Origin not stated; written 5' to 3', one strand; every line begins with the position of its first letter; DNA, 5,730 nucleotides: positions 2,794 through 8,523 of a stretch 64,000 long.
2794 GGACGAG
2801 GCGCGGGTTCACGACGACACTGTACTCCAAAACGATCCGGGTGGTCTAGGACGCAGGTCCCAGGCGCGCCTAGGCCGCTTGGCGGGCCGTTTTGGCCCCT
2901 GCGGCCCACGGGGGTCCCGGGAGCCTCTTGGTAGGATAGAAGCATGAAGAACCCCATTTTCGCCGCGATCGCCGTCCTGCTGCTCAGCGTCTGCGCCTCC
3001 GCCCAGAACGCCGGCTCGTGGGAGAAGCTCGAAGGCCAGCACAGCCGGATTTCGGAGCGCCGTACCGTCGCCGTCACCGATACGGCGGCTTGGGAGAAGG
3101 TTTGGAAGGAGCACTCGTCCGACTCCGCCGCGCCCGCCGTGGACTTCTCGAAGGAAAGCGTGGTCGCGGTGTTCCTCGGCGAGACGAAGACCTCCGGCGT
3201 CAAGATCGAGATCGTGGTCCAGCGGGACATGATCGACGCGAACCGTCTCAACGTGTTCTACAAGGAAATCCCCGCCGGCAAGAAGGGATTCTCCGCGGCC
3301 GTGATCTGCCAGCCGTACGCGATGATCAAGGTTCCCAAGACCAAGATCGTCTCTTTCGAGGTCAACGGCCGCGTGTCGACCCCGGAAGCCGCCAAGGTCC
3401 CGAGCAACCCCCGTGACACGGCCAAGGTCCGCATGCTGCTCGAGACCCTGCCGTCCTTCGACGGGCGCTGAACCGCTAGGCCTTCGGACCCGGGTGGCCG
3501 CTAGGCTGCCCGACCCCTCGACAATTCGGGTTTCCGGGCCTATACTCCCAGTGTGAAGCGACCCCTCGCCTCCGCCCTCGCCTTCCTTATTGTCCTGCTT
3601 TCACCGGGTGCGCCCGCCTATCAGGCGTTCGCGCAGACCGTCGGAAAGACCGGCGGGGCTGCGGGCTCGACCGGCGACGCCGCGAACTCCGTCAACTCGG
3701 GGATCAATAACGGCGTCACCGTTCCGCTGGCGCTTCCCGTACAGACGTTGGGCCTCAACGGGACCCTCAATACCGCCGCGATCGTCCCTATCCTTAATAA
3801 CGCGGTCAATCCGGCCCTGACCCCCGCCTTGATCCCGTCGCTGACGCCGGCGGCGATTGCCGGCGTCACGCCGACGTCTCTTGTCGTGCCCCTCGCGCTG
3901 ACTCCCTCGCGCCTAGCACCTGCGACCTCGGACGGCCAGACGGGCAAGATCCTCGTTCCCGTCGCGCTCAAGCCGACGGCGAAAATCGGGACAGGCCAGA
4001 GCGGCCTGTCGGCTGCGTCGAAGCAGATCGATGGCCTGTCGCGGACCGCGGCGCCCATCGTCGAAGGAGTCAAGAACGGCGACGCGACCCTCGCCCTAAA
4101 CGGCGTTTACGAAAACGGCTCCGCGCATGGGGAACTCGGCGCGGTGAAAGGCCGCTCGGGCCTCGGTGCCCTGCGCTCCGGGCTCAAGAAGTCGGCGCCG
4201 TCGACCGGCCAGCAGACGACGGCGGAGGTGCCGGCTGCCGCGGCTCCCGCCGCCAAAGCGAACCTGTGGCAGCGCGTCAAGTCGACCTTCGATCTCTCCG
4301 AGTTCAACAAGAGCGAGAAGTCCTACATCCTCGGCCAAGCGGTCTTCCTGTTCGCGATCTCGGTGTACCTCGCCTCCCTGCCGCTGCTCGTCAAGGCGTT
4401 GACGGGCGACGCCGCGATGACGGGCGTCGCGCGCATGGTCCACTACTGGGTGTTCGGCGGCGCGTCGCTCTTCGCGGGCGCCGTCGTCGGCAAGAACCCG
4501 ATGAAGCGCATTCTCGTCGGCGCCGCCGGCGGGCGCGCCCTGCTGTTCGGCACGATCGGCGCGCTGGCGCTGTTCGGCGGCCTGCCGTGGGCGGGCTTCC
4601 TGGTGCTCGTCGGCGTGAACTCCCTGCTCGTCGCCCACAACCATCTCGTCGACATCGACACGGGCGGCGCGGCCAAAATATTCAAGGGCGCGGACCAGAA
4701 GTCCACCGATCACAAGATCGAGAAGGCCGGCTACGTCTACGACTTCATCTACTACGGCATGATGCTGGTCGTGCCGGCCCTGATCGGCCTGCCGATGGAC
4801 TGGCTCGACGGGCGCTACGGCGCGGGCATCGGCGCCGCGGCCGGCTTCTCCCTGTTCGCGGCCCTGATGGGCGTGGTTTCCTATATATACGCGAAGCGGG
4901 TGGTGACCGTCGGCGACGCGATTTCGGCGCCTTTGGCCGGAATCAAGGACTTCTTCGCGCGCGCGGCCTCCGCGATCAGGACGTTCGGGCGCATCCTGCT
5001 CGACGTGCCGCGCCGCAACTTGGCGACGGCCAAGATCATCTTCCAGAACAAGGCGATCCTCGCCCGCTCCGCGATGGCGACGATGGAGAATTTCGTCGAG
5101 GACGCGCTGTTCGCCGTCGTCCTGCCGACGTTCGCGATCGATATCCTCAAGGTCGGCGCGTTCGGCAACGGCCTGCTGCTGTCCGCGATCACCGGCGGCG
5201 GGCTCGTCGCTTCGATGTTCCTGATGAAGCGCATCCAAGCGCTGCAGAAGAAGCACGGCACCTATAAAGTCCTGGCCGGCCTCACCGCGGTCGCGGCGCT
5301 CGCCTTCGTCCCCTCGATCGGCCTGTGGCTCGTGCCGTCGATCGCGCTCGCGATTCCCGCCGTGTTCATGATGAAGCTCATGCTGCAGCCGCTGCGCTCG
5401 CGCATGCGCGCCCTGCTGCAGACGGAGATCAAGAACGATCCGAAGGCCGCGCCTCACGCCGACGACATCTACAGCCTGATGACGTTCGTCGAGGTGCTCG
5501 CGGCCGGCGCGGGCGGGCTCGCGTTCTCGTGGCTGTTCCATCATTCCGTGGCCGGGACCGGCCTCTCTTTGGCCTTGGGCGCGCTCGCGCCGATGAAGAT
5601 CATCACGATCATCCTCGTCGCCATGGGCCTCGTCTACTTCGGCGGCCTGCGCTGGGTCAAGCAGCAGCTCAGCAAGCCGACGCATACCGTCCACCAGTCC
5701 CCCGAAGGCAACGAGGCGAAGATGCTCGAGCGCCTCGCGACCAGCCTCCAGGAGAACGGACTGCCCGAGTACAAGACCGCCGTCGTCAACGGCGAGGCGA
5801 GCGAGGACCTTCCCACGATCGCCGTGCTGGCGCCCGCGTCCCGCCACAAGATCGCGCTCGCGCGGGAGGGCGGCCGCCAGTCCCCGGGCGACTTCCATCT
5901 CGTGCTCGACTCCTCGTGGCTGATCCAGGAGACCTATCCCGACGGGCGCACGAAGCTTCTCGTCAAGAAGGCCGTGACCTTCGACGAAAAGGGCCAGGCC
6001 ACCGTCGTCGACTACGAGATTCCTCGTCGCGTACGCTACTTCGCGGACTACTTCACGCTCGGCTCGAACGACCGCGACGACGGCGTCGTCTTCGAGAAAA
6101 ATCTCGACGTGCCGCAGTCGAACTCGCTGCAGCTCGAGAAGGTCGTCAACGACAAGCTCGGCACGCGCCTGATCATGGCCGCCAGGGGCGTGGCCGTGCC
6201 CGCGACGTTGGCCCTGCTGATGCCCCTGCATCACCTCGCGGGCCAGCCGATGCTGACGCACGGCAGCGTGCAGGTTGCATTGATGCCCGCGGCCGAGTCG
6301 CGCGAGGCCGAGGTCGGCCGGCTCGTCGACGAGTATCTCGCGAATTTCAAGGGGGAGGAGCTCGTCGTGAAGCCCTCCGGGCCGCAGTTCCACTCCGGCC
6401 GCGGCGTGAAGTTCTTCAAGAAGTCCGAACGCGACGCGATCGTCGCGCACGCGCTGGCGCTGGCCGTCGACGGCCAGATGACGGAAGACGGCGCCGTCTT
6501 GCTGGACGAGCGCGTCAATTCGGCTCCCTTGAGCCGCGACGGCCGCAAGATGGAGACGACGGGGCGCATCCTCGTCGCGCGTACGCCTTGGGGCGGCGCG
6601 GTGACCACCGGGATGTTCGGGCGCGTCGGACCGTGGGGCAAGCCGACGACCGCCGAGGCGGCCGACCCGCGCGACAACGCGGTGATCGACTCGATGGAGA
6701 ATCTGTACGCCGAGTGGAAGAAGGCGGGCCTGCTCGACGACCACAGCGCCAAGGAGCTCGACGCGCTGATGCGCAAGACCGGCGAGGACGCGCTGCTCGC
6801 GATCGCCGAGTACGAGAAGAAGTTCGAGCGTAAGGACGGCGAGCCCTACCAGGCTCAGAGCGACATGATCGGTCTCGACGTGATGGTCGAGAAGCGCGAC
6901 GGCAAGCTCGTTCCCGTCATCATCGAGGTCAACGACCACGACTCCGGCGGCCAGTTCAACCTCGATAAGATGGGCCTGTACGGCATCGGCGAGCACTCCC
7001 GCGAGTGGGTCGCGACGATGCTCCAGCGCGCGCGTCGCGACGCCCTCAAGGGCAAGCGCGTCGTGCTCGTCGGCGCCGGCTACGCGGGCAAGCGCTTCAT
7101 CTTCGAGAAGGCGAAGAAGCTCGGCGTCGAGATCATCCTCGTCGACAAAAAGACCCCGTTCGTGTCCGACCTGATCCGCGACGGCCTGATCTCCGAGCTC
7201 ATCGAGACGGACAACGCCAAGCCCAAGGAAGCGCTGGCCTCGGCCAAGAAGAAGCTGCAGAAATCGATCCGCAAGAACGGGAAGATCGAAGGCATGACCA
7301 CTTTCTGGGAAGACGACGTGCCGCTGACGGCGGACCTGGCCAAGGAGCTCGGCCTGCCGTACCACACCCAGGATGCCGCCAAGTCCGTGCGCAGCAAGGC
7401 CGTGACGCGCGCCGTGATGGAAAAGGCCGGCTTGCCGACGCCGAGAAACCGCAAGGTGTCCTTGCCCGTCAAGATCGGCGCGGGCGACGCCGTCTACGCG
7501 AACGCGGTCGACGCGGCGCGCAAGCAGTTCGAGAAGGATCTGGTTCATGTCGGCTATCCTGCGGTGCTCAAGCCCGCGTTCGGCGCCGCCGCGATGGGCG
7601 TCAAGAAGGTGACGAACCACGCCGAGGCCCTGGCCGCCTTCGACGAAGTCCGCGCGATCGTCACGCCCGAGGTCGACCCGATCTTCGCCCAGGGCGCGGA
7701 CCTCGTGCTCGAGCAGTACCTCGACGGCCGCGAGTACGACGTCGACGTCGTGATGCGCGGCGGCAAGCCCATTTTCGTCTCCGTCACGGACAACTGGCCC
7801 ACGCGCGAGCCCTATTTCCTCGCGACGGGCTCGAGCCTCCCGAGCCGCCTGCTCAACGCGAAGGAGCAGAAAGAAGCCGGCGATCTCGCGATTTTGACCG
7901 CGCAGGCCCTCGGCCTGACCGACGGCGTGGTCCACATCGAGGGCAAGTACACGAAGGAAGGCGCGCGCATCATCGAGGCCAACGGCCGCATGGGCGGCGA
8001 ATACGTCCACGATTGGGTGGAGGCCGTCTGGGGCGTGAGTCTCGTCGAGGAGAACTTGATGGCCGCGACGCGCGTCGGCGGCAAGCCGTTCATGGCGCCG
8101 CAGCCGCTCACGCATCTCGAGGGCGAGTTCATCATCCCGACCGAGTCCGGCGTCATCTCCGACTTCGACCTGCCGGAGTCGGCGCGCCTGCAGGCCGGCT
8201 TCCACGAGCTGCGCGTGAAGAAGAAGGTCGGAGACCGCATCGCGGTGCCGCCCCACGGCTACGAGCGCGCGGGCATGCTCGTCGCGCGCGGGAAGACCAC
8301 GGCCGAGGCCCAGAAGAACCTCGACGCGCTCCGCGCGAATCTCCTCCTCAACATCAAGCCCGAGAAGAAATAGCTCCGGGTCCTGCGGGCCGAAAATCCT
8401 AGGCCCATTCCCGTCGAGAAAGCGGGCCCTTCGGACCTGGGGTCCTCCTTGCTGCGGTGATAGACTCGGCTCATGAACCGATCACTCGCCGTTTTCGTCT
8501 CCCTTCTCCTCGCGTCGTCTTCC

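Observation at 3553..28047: Tandem array of seven large genes that share one N-terminal module but carry unrelated catalytic and transport payloads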

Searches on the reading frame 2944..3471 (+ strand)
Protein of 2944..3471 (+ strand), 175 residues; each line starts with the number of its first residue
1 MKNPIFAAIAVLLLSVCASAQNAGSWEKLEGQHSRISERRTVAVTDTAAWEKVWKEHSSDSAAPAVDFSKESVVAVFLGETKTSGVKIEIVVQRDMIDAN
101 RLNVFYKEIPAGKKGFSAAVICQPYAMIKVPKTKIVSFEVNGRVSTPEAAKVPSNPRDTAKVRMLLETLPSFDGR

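Call 32: search_protein_families(library=pfam, proteins=[window:2944-3471:+], max_evalue=0.01)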
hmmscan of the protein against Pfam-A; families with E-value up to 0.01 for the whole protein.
window:2944-3471:+ (175 aa): 1 family
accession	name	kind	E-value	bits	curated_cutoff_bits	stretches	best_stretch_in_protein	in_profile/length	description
PF14343.11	PrcB_C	-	6.8e-05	23.4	24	1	73-131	2-56/56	PrcB C-terminal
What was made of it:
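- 2944..3471 (+): Secreted PrcB_C-domain protein that always precedes g1. It has no module, but its C-terminus is ...LPSFDGR*, the same F-D-G motif. Pfam PF14343, E 7e-5 (call 32).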

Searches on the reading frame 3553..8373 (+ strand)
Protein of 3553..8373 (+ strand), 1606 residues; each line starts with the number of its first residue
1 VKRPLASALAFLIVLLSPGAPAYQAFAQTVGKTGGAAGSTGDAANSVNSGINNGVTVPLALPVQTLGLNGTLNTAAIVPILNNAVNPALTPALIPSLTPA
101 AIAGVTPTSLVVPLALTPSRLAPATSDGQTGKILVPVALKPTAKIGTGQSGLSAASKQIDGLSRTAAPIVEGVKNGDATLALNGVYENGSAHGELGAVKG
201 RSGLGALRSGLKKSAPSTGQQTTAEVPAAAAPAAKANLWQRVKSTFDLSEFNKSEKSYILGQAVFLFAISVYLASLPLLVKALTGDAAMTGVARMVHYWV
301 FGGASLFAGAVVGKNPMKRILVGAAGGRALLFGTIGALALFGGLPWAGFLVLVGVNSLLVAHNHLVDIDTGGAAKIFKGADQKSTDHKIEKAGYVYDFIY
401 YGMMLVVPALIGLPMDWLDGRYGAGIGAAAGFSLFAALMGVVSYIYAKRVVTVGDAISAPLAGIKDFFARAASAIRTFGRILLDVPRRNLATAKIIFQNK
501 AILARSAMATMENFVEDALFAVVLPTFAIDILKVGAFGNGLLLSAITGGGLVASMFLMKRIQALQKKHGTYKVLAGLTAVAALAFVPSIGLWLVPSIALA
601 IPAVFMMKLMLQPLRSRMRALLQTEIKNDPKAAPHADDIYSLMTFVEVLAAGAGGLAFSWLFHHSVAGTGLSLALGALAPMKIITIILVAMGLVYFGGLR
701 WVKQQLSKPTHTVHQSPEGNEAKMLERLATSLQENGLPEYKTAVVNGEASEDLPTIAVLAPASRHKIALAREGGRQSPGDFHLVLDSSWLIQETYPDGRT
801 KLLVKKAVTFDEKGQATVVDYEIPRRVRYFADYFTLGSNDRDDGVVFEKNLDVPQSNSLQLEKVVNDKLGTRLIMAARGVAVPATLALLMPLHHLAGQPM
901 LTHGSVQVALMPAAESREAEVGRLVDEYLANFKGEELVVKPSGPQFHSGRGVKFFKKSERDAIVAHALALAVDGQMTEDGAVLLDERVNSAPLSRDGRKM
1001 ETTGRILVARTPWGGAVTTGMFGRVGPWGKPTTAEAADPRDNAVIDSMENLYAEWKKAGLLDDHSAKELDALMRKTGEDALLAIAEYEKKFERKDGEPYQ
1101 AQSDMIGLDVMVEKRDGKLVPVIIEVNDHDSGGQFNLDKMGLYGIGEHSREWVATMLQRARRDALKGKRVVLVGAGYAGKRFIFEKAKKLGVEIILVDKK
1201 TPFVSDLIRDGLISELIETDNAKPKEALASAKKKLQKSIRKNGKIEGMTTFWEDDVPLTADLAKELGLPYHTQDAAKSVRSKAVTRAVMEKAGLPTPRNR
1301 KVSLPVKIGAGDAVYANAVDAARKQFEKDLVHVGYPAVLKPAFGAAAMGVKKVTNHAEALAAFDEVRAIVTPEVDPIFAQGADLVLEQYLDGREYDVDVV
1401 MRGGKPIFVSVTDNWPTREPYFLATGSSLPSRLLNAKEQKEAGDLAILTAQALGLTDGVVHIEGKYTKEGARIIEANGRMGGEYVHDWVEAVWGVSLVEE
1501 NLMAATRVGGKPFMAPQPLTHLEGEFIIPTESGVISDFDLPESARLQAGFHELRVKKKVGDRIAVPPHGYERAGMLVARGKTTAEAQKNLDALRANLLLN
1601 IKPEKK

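Call 4: search_protein_families(library=pfam, proteins=[window:3553-8373:+], max_evalue=0.01)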
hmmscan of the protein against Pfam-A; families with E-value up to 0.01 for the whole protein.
window:3553-8373:+ (1606 aa): 7 families
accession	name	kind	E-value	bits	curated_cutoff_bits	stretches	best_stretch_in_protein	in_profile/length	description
PF13535.11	ATP-grasp_4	-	1.6e-18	67.3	27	1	1334-1483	2-156/160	ATP-grasp domain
PF18603.7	LAL_C2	-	1.4e-12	48.2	29.4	1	1526-1597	2-73/78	L-amino acid ligase C-terminal domain 2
PF18130.6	ATPgrasp_N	-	5.1e-09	37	27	1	1184-1269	1-80/81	ATP-grasp N-terminal domain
PF02655.19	ATP-grasp_3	-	2.1e-07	31.6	23.2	1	1326-1482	23-159/160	ATP-grasp domain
PF02786.22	CPSase_L_D2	-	0.0001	22.3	19.8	1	1332-1503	36-201/211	Carbamoyl-phosphate synthase L chain, ATP binding domain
PF15632.11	ATPgrasp_Ter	-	0.00064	19.9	29.1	1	1383-1482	4-88/131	ATP-grasp in the biosynthetic pathway with Ter operon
PF07478.18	Dala_Dala_lig_C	-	0.0065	16.4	24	0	1324-1401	26-92/204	D-ala D-ala ligase C-terminus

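Call 19: search_protein_families(library=ncbifam, proteins=[window:3553-8373:+], max_evalue=0.01)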
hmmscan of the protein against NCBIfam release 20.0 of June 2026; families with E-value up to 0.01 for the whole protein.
window:3553-8373:+ (1606 aa): 17 families
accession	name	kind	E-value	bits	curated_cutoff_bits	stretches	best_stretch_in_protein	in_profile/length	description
NF002563.0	PRK02186.1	subfamily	2.3e-32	112.2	625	1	1233-1602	59-397/890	argininosuccinate lyase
NF005543.0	PRK07206.1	subfamily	8e-10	37.9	302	1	1253-1515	79-321/416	hypothetical protein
NF053745.1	AAntcapLigBacD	equivalog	2.8e-07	29.3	850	1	1245-1495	100-343/471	alanine--anticapsin ligase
NF002378.0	PRK01372.1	subfamily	1.6e-05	23.7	243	1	1281-1454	100-245/305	D-alanine--D-alanine ligase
NF006766.0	PRK09288.1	equivalog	2.5e-05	23.2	339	0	1166-1199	11-43/396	formate-dependent phosphoribosylglycinamide formyltransferase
TIGR00900.1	2A0121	subfamily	3.8e-05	23.2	319.6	1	259-629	5-332/364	H+ Antiporter protein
NF009404.0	PRK12767.1-3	equivalog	4e-05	22.7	316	1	1318-1401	132-214/344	carbamoyl phosphate synthase-like protein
NF006406.0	PRK08654.1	equivalog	7.9e-05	21.3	739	1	1280-1506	114-316/499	acetyl-CoA carboxylase biotin carboxylase subunit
NF006367.0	PRK08591.1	subfamily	0.0001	21.2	597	1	1328-1585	146-398/451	acetyl-CoA carboxylase biotin carboxylase subunit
NF041595.1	dap_A_syn_DdaF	equivalog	0.00011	21.1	840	1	1332-1496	149-308/424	dapdiamide A synthase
NF009406.0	PRK12767.1-5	equivalog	0.00031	19.9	271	0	1324-1400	136-199/327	carbamoyl phosphate synthase-like protein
NF005525.0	PRK07178.1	equivalog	0.00085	18.1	768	1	1301-1506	124-315/471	acetyl-CoA carboxylase biotin carboxylase subunit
NF004005.0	PRK05476.2-3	equivalog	0.0016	17.3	275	1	1114-1199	163-239/418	adenosylhomocysteinase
TIGR00768.1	rimK_fam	subfamily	0.0027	17.1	143.4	0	1275-1363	81-151/276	RimK family alpha-L-glutamate ligase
NF002528.0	PRK01966.1-4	subfamily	0.0031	16.4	262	1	1281-1405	141-244/366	D-alanine--D-alanine ligase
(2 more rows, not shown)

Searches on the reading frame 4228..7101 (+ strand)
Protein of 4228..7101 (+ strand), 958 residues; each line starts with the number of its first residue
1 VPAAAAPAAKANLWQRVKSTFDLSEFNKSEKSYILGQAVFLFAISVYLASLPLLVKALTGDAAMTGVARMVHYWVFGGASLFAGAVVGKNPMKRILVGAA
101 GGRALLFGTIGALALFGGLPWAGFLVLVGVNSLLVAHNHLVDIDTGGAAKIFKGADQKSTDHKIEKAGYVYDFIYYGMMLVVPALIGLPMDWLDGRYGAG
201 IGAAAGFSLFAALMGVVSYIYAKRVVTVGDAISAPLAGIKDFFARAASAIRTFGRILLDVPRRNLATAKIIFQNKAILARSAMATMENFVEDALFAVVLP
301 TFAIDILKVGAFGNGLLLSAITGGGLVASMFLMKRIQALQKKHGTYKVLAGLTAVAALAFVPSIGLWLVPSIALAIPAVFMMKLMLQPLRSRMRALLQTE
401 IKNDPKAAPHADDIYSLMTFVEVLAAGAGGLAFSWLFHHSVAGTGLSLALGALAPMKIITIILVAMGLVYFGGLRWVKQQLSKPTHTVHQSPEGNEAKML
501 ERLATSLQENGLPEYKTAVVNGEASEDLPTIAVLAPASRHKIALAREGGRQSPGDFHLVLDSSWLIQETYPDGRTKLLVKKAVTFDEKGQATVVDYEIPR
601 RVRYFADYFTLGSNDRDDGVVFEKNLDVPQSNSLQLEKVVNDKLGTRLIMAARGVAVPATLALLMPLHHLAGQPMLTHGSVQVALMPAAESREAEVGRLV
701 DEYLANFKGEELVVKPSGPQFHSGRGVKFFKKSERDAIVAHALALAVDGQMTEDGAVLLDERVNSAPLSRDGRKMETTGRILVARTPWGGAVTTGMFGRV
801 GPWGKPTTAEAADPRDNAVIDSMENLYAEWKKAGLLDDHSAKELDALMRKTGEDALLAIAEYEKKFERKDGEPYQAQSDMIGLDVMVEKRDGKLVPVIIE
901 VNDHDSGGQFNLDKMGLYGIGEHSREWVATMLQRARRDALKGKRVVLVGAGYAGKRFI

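Call 28: search_protein_families(library=pfam, proteins=[window:4228-7101:+], max_evalue=5)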
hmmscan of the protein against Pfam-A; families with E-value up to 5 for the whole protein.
window:4228-7101:+ (958 aa): 1 family
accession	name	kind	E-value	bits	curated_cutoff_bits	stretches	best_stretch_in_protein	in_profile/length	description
PF14397.11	ATPgrasp_ST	-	0.11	12.2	31.4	1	629-732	8-81/278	Sugar-transfer associated ATP-grasp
